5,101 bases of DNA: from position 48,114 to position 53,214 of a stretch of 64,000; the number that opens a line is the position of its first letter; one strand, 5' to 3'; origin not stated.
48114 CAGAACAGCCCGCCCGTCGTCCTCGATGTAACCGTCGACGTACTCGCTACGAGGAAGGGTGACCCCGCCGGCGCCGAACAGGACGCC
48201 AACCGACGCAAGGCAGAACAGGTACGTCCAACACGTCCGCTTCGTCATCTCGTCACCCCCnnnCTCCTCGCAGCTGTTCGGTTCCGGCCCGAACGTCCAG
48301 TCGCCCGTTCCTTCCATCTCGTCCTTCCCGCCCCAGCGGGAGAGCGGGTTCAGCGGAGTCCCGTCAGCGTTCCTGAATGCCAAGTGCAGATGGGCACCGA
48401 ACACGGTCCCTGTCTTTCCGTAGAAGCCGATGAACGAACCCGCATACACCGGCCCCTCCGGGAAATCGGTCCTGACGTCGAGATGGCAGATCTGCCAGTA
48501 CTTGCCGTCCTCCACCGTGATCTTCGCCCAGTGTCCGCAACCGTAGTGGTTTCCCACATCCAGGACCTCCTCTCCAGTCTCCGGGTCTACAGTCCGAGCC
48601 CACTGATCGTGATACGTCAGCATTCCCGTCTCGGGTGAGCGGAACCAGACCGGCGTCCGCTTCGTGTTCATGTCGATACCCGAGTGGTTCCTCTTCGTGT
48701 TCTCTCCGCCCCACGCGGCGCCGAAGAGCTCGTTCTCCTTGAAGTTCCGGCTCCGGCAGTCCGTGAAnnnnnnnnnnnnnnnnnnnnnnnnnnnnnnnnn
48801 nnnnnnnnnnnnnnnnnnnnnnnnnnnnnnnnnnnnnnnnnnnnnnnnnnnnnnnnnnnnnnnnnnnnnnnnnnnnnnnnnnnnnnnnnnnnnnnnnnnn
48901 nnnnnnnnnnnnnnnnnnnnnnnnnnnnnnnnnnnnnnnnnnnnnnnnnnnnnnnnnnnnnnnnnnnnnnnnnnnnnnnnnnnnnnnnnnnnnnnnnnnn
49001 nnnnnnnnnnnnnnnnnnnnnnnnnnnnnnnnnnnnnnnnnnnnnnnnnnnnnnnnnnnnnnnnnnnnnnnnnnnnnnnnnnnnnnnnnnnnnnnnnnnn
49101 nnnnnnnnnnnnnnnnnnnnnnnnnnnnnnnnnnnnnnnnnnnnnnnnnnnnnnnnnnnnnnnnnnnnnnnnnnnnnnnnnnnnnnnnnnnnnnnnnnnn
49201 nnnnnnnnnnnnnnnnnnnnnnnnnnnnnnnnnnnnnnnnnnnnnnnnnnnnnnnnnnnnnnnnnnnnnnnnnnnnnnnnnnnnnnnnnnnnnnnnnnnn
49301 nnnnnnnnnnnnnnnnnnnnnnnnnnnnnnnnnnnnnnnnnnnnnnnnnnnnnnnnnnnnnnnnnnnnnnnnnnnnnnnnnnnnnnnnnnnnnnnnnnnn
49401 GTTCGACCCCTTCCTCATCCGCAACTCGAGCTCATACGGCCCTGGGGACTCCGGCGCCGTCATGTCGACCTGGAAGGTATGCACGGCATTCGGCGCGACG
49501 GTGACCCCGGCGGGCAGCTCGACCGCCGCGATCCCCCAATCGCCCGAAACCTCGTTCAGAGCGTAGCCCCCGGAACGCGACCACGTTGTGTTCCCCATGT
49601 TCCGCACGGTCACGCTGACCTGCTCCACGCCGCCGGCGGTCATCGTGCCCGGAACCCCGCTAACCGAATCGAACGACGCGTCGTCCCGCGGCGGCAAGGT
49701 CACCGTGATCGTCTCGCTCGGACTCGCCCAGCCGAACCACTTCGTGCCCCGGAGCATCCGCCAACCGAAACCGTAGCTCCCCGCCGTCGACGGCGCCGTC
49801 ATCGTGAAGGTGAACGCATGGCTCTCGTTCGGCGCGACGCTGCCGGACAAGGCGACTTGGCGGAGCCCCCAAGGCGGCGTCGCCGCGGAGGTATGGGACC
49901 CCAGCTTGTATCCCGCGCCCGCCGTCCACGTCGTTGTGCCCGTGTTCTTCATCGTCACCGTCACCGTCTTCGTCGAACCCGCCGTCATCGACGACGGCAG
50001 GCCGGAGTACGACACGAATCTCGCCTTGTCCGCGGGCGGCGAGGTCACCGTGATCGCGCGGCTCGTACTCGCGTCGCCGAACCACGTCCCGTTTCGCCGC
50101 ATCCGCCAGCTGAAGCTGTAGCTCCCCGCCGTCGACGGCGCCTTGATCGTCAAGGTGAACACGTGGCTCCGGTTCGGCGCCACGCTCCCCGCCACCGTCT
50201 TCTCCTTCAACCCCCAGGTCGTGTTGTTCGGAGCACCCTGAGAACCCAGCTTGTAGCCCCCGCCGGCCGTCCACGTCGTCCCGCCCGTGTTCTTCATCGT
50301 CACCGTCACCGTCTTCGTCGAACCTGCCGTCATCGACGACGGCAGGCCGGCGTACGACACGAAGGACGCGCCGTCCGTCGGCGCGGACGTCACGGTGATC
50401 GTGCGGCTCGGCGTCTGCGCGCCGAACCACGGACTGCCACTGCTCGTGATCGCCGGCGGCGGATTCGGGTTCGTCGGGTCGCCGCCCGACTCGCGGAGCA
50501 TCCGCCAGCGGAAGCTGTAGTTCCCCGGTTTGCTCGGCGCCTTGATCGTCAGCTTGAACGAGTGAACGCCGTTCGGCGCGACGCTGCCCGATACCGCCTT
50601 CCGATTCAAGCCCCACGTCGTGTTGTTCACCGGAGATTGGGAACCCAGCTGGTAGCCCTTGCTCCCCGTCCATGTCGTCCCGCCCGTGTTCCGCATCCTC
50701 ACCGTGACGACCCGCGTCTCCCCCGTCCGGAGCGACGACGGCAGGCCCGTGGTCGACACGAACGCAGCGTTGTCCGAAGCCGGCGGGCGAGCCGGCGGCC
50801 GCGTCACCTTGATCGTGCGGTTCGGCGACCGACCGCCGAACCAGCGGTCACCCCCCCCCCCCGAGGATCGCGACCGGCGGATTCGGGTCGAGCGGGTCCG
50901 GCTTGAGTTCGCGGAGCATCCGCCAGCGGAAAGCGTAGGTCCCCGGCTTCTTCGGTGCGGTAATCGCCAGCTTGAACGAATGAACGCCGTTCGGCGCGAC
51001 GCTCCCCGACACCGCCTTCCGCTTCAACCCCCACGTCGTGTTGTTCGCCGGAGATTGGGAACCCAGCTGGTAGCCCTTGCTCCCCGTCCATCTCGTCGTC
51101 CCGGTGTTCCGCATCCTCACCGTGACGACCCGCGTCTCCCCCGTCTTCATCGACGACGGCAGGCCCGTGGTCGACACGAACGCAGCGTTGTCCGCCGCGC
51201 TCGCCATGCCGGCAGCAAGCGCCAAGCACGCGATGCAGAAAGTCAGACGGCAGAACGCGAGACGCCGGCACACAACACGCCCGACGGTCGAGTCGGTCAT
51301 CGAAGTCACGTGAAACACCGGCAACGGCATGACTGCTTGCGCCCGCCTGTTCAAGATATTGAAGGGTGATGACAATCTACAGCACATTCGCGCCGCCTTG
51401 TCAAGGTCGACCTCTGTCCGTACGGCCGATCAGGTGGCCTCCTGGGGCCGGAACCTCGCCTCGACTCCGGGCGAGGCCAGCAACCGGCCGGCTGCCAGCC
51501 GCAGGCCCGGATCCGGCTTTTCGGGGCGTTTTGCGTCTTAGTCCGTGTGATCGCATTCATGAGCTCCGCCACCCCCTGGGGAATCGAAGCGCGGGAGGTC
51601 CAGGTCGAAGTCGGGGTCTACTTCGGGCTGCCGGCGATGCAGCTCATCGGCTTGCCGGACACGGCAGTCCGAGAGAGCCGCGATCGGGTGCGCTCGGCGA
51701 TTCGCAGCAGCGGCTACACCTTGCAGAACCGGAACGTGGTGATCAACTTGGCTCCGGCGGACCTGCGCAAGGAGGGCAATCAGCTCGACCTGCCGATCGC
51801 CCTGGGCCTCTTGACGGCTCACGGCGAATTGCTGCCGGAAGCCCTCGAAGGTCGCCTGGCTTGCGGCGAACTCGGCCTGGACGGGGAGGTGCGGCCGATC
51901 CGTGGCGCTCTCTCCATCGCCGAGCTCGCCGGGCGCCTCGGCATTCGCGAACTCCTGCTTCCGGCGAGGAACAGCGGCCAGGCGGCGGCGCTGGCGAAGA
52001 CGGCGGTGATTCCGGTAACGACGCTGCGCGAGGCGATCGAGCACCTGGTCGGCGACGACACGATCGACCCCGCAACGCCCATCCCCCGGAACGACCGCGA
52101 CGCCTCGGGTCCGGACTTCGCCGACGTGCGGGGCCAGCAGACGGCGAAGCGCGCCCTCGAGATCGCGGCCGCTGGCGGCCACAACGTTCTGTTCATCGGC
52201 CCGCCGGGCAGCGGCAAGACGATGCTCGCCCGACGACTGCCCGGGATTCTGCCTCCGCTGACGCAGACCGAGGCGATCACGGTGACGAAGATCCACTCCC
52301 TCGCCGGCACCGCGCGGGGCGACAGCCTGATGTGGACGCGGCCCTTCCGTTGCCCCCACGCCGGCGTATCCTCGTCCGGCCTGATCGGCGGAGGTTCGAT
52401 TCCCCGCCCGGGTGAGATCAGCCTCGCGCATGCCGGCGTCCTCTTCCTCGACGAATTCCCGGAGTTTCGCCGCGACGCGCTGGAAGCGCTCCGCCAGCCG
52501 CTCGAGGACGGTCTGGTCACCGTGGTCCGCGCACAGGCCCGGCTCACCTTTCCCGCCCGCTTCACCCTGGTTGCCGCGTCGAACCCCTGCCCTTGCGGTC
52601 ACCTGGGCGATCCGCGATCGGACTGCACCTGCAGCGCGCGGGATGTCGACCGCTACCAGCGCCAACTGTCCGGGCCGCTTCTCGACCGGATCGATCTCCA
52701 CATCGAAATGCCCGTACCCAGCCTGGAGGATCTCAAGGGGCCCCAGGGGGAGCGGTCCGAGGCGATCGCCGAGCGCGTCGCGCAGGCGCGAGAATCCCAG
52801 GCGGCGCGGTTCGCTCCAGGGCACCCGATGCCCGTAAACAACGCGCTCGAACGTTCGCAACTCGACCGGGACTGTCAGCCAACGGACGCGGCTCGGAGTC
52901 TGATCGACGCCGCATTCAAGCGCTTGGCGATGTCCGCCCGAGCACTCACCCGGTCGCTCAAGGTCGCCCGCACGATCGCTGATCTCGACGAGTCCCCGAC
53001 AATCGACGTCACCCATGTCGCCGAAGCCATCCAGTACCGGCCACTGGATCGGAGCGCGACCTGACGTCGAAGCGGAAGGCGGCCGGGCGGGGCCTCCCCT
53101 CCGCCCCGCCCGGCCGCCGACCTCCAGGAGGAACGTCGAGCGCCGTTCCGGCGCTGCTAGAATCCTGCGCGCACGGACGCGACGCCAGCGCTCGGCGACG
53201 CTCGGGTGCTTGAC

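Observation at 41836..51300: Secreted NBR1-repeat M23 peptidase followed by a coupled tandem array of four unnamed paralogs: candidate lytic-effector / cognate-partner (immunity-like) locus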

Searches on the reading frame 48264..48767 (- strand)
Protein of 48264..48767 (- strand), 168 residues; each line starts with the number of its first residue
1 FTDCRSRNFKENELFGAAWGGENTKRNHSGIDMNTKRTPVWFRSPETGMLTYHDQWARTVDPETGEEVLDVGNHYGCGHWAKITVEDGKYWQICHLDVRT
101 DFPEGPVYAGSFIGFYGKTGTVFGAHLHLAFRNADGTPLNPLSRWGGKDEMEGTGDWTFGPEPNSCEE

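Call 67: find_related_loci(query=A7, collection=genome_contigs, flank=5000)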
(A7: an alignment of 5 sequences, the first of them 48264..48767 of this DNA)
Query A7 (168 aa) in genome_contigs; peptide patterns used: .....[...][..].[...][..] (x = any residue, [..] = any of these).
53 stretches matched a pattern; 3 encode a relative of the query (tblastn E <= 1e-3); 3 distinct loci.
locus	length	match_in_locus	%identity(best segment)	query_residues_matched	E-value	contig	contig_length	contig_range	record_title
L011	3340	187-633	44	3-168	1e-35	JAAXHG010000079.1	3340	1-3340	MAG: Vicinamibacteraceae bacterium isolate Plut_88883 unfiltered_Plut_88883_genomic_contig_1038856, whole genome shotgun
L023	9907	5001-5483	43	3-168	2e-32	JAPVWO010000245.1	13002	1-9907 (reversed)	MAG: Candidatus Multivorans thiocomprendens isolate r_rhhh15 Seq245, whole genome shotgun sequence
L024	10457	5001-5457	37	3-168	1e-20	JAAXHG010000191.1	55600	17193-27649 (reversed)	MAG: Vicinamibacteraceae bacterium isolate Plut_88883 unfiltered_Plut_88883_genomic_contig_337890, whole genome shotgun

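Call 68: find_related_loci(query=A7, collection=metagenome_contigs, flank=4000)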
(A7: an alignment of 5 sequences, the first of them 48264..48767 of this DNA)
Query A7 (168 aa) in metagenome_contigs; peptide patterns used: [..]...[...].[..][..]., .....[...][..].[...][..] (x = any residue, [..] = any of these).
113 stretches matched a pattern; 3 encode a relative of the query (tblastn E <= 1e-3); 3 distinct loci.
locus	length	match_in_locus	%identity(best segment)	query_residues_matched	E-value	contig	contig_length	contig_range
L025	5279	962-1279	31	16-141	9e-7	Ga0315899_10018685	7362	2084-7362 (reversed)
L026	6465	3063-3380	31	16-141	9e-7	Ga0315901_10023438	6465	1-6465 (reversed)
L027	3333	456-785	28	8-141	1e-5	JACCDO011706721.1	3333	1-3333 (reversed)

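Call 84: search_solved_structures(query=A5, max_evalue=0.001, show_alignments=3)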
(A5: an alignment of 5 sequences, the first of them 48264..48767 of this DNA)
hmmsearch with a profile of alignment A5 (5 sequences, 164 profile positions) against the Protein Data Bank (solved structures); distinct sequences matched with E-value up to 0.001: 21.
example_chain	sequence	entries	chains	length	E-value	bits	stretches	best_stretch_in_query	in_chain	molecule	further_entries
9gy1_A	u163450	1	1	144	4.7e-10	43.1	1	65-137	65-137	Peptidase, M23 family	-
3slu_A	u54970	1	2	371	1.4e-09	41.6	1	66-139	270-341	M23 peptidase domain protein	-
6muk_A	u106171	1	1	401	1.6e-09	41.4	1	66-139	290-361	Peptidase M23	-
5kvp_A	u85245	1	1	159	6.9e-08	36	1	60-137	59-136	Zoocin A endopeptidase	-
9k2v_E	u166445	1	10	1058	9e-08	35.7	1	69-144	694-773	Internal protein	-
9m7n_A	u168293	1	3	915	3.4e-07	33.8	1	66-127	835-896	Gp16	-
5j1l_A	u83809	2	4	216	1.2e-06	32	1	67-139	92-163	ToxR-activated gene (TagE)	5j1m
6jmx_A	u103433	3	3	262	2.7e-06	30.8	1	65-146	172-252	Peptidase M23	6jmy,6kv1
6jn7_A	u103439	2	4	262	6e-05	26.5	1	78-146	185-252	Peptidase M23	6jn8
6ue4_A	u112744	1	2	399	9.3e-05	25.9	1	66-126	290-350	ShyA endopeptidase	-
6u2a_A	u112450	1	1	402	9.3e-05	25.8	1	66-126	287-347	ShyA endopeptidase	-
6jmz_A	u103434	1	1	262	9.6e-05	25.8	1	65-146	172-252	Peptidase M23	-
6jn0_A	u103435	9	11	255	0.00011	25.7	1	65-145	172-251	Peptidase M23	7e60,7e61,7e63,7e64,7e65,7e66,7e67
6jn1_A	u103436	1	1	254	0.00011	25.6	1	65-145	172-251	Peptidase M23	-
2hsi_A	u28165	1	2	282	0.00018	24.9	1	77-136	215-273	Putative peptidase M23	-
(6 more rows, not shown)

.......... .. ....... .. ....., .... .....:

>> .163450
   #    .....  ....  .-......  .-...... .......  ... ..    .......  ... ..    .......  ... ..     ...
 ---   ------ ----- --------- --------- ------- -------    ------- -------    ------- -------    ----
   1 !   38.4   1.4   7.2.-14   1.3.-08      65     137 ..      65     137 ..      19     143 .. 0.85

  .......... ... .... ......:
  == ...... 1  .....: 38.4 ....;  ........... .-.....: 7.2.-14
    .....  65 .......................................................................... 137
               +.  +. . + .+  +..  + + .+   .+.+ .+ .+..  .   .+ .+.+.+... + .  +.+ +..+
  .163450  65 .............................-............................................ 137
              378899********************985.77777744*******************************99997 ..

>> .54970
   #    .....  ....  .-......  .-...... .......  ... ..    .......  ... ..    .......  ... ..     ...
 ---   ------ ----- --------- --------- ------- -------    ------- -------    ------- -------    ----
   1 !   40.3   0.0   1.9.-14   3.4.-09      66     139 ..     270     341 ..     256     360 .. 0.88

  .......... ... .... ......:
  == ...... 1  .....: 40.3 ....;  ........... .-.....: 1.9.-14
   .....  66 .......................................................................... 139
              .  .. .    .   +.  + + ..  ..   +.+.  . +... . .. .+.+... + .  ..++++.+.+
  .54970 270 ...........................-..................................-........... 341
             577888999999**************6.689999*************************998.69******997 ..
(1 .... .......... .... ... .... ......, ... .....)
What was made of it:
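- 48264..48767 (-): M23 catalytic domain of a distinct subfamily. It has DCRSRN, HSGID, CGHWA, CHLD, HLH and a C-terminal tail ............, with four Cys. A subfamily profile hits solved M23 structures at E 5e-10 (call 84).
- On Peptidase family M23 (LytM/lysostaphin-type zinc endopeptidases): The subfamily profile hits PDB M23 chains at E 5e-10 (call 84).
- Closest known: Lysostaphin / zoocin A bacteriocins. Same: Zoocin A is among the solved-structure matches (call 84).
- The profile matches solved M23 enzymes (call 84).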

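Call 87: find_homologous_proteins(query=A5, max_evalue=1e-10)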
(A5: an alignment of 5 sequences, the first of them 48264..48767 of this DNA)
Query A5 (5 sequences) (168 aa, profile of the alignment): 8 proteins with E <= 1e-10 among 3171 candidates.
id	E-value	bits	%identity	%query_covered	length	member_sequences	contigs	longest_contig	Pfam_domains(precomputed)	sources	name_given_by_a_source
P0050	8.7e-68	246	44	96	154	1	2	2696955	PF01551.30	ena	-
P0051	3.8e-64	234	44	99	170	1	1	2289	PF01551.30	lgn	-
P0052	4.4e-35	139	44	74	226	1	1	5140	PF01551.30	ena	-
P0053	3.5e-28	117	42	52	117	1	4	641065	PF01551.30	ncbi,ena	-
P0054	2.2e-24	104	37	48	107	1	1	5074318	-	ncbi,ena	-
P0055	1.8e-12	66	29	86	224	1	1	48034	PF01551.30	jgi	-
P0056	2.6e-11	62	30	65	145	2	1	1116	PF01551.30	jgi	jgi:murein DD-endopeptidase MepM/ murein hydrolase activator NlpD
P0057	5.3e-11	61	31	63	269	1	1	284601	PF01551.30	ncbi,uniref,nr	ncbi:peptidoglycan DD-metalloendopeptidase family protein [Mangrovihabitans endophyticus]|uniref:M23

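Call 89: find_encoding_contigs(protein=P0050, flank=4000, max_places=2)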
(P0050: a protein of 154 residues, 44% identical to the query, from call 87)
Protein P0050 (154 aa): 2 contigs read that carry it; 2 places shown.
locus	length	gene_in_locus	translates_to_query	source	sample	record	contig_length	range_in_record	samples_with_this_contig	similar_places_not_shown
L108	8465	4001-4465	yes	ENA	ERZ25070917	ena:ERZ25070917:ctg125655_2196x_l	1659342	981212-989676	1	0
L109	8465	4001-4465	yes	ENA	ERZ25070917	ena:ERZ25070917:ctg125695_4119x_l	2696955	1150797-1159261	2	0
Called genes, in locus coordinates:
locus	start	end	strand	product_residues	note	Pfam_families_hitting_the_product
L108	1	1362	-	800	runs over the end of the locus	PF19838:LptD_2, PF04453:LptD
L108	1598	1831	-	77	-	-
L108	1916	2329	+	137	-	PF03652:RuvX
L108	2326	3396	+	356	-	PF02618:YceG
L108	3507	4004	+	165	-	-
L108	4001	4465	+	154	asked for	PF01551:Peptidase_M23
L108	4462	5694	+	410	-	-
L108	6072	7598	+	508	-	-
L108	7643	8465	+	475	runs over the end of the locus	-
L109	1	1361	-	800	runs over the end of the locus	PF19838:LptD_2, PF04453:LptD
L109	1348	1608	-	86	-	PF05016:ParE_toxin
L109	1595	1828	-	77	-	-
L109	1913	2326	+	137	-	PF03652:RuvX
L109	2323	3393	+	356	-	PF02618:YceG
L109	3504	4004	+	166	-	-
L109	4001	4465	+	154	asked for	PF01551:Peptidase_M23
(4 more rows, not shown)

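Call 90: find_encoding_contigs(protein=P0051, flank=4000, max_places=2)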
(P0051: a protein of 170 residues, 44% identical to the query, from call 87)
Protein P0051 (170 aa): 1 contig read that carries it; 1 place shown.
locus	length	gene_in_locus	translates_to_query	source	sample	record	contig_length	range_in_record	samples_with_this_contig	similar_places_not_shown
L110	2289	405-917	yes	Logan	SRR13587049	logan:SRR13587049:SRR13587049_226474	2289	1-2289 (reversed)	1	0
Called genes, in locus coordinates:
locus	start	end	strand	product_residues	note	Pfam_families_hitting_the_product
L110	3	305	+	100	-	?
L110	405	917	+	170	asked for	PF01551:Peptidase_M23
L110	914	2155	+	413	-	-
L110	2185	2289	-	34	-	?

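Call 91: find_encoding_contigs(protein=P0052, flank=4000, max_places=2)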
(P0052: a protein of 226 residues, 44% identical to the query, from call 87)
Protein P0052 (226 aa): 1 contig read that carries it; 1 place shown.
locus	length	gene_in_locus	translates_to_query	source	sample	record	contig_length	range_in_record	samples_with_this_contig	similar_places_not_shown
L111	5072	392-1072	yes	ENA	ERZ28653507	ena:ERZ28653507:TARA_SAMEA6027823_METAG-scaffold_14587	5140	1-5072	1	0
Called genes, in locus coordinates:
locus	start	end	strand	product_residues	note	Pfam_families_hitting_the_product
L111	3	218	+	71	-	?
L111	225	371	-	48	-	-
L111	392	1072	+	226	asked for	PF01551:Peptidase_M23 (weak)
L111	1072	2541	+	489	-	-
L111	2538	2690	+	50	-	-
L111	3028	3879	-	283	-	-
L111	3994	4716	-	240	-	PF00590:TP_methylase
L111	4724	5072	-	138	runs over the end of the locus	?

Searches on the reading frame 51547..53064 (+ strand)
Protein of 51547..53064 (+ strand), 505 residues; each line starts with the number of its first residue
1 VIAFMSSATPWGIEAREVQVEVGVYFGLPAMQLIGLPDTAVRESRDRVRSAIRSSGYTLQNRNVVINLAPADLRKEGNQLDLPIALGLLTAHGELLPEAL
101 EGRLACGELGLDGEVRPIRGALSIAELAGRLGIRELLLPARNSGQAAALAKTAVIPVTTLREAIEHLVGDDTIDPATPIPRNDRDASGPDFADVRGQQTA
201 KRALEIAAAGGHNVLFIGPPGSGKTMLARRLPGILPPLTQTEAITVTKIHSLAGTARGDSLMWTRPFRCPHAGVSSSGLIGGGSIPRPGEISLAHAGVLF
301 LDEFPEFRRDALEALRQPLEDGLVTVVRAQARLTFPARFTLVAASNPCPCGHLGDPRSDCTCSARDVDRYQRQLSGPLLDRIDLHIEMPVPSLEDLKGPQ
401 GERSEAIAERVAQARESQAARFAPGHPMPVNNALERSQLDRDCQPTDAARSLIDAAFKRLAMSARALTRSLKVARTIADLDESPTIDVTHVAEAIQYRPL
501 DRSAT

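Call 3: search_protein_families(library=pfam, proteins=[window:51547-53064:+], max_evalue=0.01)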
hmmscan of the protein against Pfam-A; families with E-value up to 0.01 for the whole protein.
window:51547-53064:+ (505 aa): 12 families
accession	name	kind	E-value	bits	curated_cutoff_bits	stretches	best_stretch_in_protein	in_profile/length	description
PF01078.27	Mg_chelatase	-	2.7e-92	308.3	20.3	1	190-391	1-202/207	Magnesium chelatase, subunit ChlI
PF13541.12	ChlI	-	9.4e-38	129.3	27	1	20-142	1-121/121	Subunit ChlI of Mg-chelatase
PF13335.12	Mg_chelatase_C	-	6.9e-29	100.7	26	1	401-498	1-94/94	Magnesium chelatase, subunit ChlI C-terminal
PF07728.20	AAA_5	-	2e-09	38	22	1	213-349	1-125/139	AAA domain (dynein-related subfamily)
PF00493.29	MCM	-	3.4e-08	33.3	23.3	1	288-350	114-175/224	MCM P-loop domain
PF00158.32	Sigma54_activat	-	4.1e-05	23.8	20.2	1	199-346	10-142/168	Sigma-54 interaction domain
PF05496.18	RuvB_N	-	0.00035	20.8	27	0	193-229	8-51/159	Holliday junction DNA helicase RuvB P-loop domain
PF13401.12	AAA_22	-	0.00056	20.7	27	0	214-236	8-30/130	AAA domain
PF00004.35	AAA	-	0.00068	20.5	21.2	1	214-234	1-21/131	ATPase family associated with various cellular activities (AAA)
PF13671.12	AAA_33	-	0.0036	18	27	0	214-233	2-21/143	AAA domain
PF14532.12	Sigma54_activ_2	-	0.007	17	25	0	200-231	10-41/138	Sigma-54 interaction domain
PF13191.12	AAA_16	-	0.0071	17.3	32.6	0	201-232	13-45/167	AAA ATPase domain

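Call 73: find_related_loci(query=window:51547-53064:+, collection=genome_contigs, flank=10000)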
Query window:51547-53064:+ (505 aa) in genome_contigs; peptide patterns used: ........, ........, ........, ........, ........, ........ (x = any residue, [..] = any of these).
600 stretches matched a pattern (row limit reached: there are more); 586 encode a relative of the query (tblastn E <= 1e-3); the best 80 are kept; 80 distinct loci.
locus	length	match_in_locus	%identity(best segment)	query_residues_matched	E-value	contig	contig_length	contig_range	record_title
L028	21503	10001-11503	81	1-501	0e+0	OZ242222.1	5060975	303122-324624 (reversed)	MAG: Candidatus Multivorans sp. isolate 294fb325-5f7d-45f9-a7ea-d7aadbeafeef genome assembly, chromosome: 1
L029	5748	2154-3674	52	1-503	2e-167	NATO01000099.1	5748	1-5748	MAG: candidate division Zixibacteria bacterium 4484_93 ex4484_93_scaffold_16333, whole genome shotgun sequence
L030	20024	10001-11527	49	1-505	4e-160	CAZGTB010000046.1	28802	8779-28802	MAG TPA_asm: uncultured Syntrophorhabdus sp. isolate SRP302447_co2_18 genome assembly, contig: NODE_4443_length_28802_co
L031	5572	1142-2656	48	2-502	4e-161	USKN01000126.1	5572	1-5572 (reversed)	uncultured Clostridiales bacterium isolate UMGS1810 genome assembly, contig: NODE_7038_length_5572_cov_3.447526, whole g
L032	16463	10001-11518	51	1-502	8e-158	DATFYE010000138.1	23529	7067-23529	MAG TPA_asm: Syntrophorhabdales bacterium isolate SMAG_U9535 k141_911096, whole genome shotgun sequence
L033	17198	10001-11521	50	1-502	3e-155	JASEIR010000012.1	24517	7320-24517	MAG: Actinomycetota bacterium isolate Yes71-11 NODE_12_length_24517_cov_3.621658, whole genome shotgun sequence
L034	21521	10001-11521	50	1-502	1e-154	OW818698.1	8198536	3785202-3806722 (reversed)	metagenome genome assembly, chromosome: 1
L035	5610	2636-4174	51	1-503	3e-156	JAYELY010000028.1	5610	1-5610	MAG: candidate division WOR-3 bacterium isolate MAG095 MAG095_28, whole genome shotgun sequence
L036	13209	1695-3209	49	1-502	4e-152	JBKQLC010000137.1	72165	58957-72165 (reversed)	MAG: Syntrophobacteraceae bacterium isolate CRr2D2E2F__bin_5 CRr2D2E2F_000000162454, whole genome shotgun sequence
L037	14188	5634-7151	50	1-502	4e-152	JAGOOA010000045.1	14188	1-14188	MAG: Syntrophorhabdaceae bacterium isolate Go_SlDig_bin_68 Go_SlDig_12545_length_14188_cov_31.645189, whole genome shotg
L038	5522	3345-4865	48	1-502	9e-154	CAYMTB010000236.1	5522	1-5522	MAG TPA_asm: uncultured Syntrophorhabdaceae bacterium isolate SRP142039_co1_93 genome assembly, contig: NODE_16973_lengt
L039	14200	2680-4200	50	1-499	4e-151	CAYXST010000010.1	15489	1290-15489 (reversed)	MAG TPA_asm: uncultured Candidatus Saccharibacteria bacterium isolate binchicken_co387_104 genome assembly, contig: NODE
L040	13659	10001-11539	52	1-505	6e-151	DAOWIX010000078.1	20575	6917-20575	MAG TPA_asm: Deltaproteobacteria bacterium isolate CSMAG_2054 CSMAG_2054_k141_1370687_length_20575_cov_9.9977, whole gen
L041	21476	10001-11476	53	12-502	4e-150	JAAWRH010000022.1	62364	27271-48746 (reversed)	MAG: Oscillospiraceae bacterium isolate ABMPRH_115_1 SL341403_scaffold_1190, whole genome shotgun sequence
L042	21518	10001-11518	51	7-503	6e-150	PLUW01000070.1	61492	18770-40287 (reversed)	MAG: Acidobacteriaceae bacterium isolate bog_443 73.20120800_S3M.8_contig_95, whole genome shotgun sequence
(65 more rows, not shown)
